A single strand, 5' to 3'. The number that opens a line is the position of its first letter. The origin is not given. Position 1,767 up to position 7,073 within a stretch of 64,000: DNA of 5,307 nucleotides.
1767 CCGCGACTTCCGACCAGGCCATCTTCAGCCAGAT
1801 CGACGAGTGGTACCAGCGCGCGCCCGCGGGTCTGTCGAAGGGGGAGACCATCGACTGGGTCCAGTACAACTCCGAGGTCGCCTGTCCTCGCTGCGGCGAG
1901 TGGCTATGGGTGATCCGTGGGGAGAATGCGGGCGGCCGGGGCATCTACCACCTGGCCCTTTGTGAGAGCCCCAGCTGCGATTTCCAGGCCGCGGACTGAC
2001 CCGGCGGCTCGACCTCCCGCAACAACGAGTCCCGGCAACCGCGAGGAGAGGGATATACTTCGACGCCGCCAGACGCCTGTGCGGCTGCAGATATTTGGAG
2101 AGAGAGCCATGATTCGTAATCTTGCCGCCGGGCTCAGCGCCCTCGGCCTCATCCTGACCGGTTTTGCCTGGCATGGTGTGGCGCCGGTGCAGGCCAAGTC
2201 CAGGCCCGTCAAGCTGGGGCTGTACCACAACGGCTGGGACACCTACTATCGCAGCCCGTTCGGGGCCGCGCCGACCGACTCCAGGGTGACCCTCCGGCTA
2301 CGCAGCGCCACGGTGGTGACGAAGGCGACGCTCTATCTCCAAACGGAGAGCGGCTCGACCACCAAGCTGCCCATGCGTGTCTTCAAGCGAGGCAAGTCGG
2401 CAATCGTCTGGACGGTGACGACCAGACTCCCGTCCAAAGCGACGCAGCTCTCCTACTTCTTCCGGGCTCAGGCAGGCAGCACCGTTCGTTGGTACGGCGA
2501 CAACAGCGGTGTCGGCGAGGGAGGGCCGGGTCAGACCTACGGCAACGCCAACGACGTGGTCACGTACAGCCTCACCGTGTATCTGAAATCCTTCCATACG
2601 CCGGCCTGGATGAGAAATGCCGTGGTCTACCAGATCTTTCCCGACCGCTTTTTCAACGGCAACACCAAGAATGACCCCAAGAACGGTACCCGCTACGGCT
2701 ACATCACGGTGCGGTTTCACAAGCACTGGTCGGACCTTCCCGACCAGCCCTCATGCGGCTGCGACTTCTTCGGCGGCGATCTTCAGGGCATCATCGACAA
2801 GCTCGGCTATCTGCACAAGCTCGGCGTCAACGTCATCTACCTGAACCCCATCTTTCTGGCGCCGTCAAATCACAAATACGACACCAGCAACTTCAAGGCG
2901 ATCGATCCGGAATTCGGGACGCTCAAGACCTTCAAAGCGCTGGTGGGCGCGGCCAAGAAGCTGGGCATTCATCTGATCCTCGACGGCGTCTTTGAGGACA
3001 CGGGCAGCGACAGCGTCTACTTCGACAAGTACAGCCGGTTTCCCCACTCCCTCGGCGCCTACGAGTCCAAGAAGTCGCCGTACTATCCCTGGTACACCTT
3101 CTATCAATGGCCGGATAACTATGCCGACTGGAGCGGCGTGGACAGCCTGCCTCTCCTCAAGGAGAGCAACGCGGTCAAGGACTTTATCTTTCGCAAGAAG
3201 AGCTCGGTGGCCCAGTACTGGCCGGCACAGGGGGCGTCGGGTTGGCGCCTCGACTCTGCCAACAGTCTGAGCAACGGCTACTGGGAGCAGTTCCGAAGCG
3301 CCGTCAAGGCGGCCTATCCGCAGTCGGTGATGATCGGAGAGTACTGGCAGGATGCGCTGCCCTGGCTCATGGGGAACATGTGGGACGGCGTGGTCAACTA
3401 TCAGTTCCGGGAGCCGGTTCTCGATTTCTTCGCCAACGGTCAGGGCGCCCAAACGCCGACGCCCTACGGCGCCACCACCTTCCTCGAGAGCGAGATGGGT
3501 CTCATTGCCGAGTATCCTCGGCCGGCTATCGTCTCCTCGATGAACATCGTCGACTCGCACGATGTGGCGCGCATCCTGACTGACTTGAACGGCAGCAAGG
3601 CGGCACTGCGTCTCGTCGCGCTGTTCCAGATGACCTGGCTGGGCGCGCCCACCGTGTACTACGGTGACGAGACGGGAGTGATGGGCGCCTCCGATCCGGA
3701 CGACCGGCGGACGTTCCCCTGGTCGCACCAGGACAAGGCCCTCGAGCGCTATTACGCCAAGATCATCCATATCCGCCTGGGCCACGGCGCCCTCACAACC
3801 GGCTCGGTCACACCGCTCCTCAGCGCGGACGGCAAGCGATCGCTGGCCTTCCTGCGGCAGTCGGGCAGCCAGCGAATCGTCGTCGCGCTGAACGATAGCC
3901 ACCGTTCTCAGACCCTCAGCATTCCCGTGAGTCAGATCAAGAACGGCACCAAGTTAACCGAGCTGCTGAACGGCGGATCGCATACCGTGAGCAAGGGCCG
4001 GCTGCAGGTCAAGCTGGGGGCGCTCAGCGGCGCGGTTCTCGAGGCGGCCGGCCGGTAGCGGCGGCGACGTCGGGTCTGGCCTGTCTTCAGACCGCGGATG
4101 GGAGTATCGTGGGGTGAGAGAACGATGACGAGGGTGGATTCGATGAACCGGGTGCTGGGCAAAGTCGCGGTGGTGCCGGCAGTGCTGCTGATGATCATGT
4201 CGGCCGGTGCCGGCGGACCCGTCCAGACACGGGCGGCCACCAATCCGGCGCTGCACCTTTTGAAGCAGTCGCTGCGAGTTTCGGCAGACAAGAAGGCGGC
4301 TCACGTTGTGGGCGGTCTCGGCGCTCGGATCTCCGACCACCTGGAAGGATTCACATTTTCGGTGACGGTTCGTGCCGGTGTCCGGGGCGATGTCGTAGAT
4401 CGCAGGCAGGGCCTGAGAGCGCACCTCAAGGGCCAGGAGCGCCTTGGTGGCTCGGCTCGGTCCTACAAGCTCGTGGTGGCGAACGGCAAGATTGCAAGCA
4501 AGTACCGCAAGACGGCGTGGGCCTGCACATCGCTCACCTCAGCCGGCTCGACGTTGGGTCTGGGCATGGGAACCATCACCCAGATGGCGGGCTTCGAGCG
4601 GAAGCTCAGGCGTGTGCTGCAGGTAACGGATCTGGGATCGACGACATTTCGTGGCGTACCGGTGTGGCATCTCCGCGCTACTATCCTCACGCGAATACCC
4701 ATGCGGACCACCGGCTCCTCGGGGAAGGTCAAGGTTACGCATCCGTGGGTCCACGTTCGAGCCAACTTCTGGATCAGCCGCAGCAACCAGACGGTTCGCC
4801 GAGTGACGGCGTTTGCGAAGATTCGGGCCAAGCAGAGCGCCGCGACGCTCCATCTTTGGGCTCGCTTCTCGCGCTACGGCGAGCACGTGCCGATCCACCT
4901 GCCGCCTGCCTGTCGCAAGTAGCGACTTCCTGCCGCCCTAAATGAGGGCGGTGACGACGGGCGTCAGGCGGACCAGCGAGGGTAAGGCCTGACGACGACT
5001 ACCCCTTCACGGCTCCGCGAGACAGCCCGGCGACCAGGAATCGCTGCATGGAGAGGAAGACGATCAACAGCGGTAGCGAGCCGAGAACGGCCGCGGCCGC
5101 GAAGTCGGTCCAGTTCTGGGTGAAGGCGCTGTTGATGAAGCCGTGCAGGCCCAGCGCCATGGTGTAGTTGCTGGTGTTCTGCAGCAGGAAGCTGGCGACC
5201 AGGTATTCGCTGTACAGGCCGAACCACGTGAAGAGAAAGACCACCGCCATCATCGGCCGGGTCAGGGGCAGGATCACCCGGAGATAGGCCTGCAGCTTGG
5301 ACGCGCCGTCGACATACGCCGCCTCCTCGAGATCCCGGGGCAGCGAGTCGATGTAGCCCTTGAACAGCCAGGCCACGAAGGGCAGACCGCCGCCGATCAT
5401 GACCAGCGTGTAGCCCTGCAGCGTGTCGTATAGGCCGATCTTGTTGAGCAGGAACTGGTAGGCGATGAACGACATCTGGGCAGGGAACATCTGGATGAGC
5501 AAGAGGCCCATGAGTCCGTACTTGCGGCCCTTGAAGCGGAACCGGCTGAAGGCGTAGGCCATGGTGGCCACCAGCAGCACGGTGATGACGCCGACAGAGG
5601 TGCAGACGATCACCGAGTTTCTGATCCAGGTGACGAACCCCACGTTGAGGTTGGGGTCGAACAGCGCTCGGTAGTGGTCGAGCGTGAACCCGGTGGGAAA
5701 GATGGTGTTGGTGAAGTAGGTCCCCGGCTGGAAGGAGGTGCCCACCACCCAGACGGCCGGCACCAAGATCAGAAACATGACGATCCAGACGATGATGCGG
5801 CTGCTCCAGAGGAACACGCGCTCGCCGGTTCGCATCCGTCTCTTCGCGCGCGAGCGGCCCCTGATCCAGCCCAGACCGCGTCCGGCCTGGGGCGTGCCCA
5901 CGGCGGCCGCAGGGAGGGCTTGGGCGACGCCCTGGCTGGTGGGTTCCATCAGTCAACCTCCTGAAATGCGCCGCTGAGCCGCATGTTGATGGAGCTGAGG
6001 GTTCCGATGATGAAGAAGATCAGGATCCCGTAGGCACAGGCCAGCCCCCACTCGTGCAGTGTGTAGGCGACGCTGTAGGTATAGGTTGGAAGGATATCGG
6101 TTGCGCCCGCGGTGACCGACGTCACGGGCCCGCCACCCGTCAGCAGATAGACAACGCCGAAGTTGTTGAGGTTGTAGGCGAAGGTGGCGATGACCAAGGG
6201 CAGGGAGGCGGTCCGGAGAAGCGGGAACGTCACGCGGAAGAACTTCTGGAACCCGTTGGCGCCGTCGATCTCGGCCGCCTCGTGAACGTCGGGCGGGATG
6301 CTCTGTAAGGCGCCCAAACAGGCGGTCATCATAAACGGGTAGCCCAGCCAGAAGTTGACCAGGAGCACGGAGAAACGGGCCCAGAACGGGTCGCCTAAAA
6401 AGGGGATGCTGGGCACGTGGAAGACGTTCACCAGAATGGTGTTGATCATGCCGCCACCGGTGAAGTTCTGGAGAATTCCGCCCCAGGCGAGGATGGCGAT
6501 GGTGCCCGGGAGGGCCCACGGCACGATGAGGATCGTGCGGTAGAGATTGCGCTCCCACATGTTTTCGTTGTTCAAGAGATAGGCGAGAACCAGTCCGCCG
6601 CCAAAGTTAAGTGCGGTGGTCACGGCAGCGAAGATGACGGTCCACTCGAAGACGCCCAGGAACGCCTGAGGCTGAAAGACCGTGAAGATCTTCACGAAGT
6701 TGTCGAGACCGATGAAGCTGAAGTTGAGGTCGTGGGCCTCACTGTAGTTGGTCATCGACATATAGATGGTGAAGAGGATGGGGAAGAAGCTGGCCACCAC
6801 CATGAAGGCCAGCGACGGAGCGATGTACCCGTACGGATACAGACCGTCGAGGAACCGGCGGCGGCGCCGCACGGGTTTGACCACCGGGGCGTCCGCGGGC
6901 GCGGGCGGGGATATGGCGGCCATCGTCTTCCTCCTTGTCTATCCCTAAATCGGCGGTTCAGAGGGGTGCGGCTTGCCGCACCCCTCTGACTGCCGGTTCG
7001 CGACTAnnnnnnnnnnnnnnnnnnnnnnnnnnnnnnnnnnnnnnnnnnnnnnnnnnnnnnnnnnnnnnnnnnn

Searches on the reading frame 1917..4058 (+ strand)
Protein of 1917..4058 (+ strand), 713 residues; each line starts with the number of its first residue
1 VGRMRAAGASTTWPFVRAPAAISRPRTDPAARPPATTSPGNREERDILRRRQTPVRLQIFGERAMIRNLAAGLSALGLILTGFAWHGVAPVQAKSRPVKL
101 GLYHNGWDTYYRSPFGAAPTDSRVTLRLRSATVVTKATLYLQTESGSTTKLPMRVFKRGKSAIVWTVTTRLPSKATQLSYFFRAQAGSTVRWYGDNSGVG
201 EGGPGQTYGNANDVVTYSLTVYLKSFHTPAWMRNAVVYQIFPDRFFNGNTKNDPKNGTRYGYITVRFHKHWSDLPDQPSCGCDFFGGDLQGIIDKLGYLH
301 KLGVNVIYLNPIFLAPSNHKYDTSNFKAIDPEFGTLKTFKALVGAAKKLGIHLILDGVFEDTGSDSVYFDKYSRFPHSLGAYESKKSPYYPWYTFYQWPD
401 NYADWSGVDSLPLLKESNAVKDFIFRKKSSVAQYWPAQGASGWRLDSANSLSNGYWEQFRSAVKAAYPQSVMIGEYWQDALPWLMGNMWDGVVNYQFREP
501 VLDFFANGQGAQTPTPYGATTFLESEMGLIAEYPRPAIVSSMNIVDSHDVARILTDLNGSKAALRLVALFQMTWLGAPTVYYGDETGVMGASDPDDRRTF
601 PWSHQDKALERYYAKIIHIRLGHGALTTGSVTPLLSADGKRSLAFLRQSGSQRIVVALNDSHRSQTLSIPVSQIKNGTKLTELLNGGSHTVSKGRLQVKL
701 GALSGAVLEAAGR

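Call 15: search_protein_families(library=pfam, proteins=[window:1917-4058:+], max_evalue=0.001)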
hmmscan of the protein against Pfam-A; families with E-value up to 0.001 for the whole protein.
window:1917-4058:+ (713 aa): 4 families
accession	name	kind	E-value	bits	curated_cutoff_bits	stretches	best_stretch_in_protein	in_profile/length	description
PF00128.31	Alpha-amylase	-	1.7e-56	192.8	22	1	239-602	1-390/446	Alpha amylase, catalytic domain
PF16657.11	Malt_amylase_C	-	9.4e-07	29.3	27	1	634-703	5-71/75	Maltogenic Amylase, C-terminal domain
PF22460.2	Neopullulanase-like_C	-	9.7e-07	29.5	27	1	641-698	9-67/79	Neopullulanase-like, C-terminal domain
PF22026.2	Alpha-amylase_C_2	-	1.2e-05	26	27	1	643-701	13-71/78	Alpha-amylase C-terminal domain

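Call 72: search_protein_families(library=ncbifam, proteins=[window:2109-4058:+], max_evalue=0.00001)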
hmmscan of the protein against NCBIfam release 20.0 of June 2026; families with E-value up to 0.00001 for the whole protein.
window:2109-4058:+ (649 aa): 26 families (the best 25 are shown)
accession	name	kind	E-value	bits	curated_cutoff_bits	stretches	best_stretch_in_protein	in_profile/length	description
NF011083.0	PRK14510.1-2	equivalog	9.7e-120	400.9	1322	1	98-610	97-633/1186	bifunctional glycogen debranching protein GlgX/4-alpha-glucanotransferase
NF008051.0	PRK10785.1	equivalog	1.2e-114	383.8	568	1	57-644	18-604/607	maltodextrin glucosidase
NF041090.1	Cyc-maltodext_AglB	equivalog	3.5e-99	332.7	540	1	165-644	2-454/470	cyclomaltodextrinase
NF041321.1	Alpha-amyl_MalA_Halo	equivalog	1.1e-30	106.6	875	1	158-624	247-647/666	alpha-amylase MalA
TIGR02403.1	trehalose_treC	equivalog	1.4e-30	106.5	799.05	1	223-309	24-111/544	alpha,alpha-phosphotrehalase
TIGR02456.1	treS_nterm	equivalog_domain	1e-27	96.9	678.35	1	223-340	25-134/539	maltose alpha-D-glucosyltransferase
NF051899.1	BetGalacBglAAgro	equivalog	5.2e-26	91.1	900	1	223-307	25-110/537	beta-galactosidase BglA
NF008183.0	PRK10933.1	subfamily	6.4e-26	91.1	535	1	223-308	30-116/551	alpha,alpha-phosphotrehalase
TIGR02401.1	trehalose_TreY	equivalog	6.9e-16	57.6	498.65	1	230-294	20-86/838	malto-oligosyltrehalose synthase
NF007051.0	PRK09505.1-1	equivalog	1.2e-15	56.6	864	1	167-300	195-328/686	alpha-amylase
NF007060.0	PRK09505.2-5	equivalog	1.8e-15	56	790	1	168-299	192-323/690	alpha-amylase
NF007059.0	PRK09505.2-4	equivalog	2.1e-15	56.1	865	1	169-300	187-318/683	alpha-amylase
NF007052.0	PRK09505.1-2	equivalog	3e-14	52.1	749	1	168-300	186-318/677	alpha-amylase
NF007053.0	PRK09505.1-3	equivalog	5.1e-14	51.4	1269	1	165-299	185-319/687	alpha-amylase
NF007054.0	PRK09505.1-4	equivalog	7e-13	47.8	1385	1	165-302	183-320/676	alpha-amylase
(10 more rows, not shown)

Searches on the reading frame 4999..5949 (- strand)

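Call 15: search_protein_families(library=pfam, proteins=[window:4999-5949:-], max_evalue=0.001)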
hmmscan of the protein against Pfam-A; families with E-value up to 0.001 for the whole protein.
window:4999-5949:- (316 aa): 1 family
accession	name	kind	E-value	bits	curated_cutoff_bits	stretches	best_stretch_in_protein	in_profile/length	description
PF00528.27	BPD_transp_1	-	3.4e-16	60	26.4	1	132-309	9-182/184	Binding-protein-dependent transport system inner membrane component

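Call 72: search_protein_families(library=ncbifam, proteins=[window:4999-5949:-], max_evalue=0.00001)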
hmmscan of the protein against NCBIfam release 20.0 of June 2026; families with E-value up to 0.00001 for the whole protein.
window:4999-5949:- (316 aa): 9 families
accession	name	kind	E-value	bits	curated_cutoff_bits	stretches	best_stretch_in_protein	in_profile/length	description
NF008231.0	PRK10998.1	equivalog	7.3e-61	206.3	261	1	43-316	9-296/296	maltose ABC transporter permease MalG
NF040932.1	ABC_arch_GlcU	equivalog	1e-22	81.1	340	1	52-309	9-264/272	glucose ABC transporter permease GlcU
NF008210.0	PRK10973.1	equivalog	1.3e-21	77.5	297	1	101-310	69-277/281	sn-glycerol-3-phosphate ABC transporter permease UgpE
NF007047.0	PRK09500.1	equivalog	4.2e-12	46.2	326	1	52-298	9-246/257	spermidine/putrescine ABC transporter permease PotC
NF007044.0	PRK09497.1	equivalog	1e-09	38.3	348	1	51-242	14-215/285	spermidine/putrescine ABC transporter permease PotB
TIGR00969.1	3a0106s02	subfamily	7.2e-09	35.5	240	1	47-300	17-266/272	sulfate ABC transporter permease subunit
TIGR02139.1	permease_CysT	equivalog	1.4e-06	28.1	246.1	0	167-299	122-250/265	sulfate ABC transporter permease subunit CysT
NF040839.1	tungstate_WtpB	equivalog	2e-06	27.7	340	0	108-248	45-196/251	tungstate ABC transporter permease WtpB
TIGR01581.1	Mo_ABC_porter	hypoth_equivalog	2e-06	27.5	210.3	1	109-298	23-219/225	ABC transporter permease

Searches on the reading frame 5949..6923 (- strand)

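Call 15: search_protein_families(library=pfam, proteins=[window:5949-6923:-], max_evalue=0.001)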
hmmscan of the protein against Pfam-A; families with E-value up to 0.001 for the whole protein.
window:5949-6923:- (324 aa): 1 family
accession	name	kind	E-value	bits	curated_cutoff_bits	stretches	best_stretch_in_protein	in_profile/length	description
PF00528.27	BPD_transp_1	-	1.1e-15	58.3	26.4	1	110-311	5-172/184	Binding-protein-dependent transport system inner membrane component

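Call 72: search_protein_families(library=ncbifam, proteins=[window:5949-6923:-], max_evalue=0.00001)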
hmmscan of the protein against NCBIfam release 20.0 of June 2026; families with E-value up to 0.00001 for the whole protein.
window:5949-6923:- (324 aa): 17 families
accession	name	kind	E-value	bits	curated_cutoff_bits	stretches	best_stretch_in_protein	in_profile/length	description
NF008232.0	PRK10999.1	equivalog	8.4e-71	239.2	392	1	71-317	265-515/520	maltose ABC transporter permease MalF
NF007852.0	PRK10561.1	equivalog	1.3e-23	84.3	335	1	21-315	5-286/295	sn-glycerol-3-phosphate ABC transporter permease UgpA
NF040931.1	ABC_arch_GlcT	equivalog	5.3e-19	68.9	360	1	35-305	3-259/278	glucose ABC transporter permease GlcT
TIGR00969.1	3a0106s02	subfamily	7.8e-16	58.3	240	1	77-291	48-253/272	sulfate ABC transporter permease subunit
TIGR02141.1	modB_ABC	equivalog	2.6e-13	50.1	182.6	1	95-312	3-202/208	molybdate ABC transporter permease subunit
TIGR01581.1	Mo_ABC_porter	hypoth_equivalog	5.7e-12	45.6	210.3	1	94-306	25-219/225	ABC transporter permease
TIGR02139.1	permease_CysT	equivalog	1.8e-11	44.1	246.1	1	78-303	38-254/265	sulfate ABC transporter permease subunit CysT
TIGR03262.1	PhnU2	equivalog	2.6e-11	42.9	593.25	1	38-269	11-219/546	putative 2-aminoethylphosphonate ABC transporter permease subunit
NF008208.0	PRK10971.1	equivalog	1.2e-10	41.3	415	1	81-264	49-221/277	sulfate/thiosulfate ABC transporter permease CysT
NF040839.1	tungstate_WtpB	equivalog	2.4e-10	40.5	340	1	74-261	28-203/251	tungstate ABC transporter permease WtpB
NF011624.0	PRK15050.1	equivalog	6.4e-09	35.3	247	1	30-299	24-268/297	2-aminoethylphosphonate ABC transporter permease subunit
NF008620.0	PRK11602.1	equivalog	7.4e-09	35.2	442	1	88-263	62-226/291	sulfate/thiosulfate ABC transporter permease CysW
TIGR02140.1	permease_CysW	equivalog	1.3e-08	34.6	329.1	1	72-279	32-219/261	sulfate ABC transporter permease subunit CysW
NF007044.0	PRK09497.1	equivalog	2.3e-08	33.8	348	1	35-260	13-224/285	spermidine/putrescine ABC transporter permease PotB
NF006939.0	PRK09421.1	equivalog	4.2e-08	32.9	262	1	98-259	20-169/230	molybdate ABC transporter permease subunit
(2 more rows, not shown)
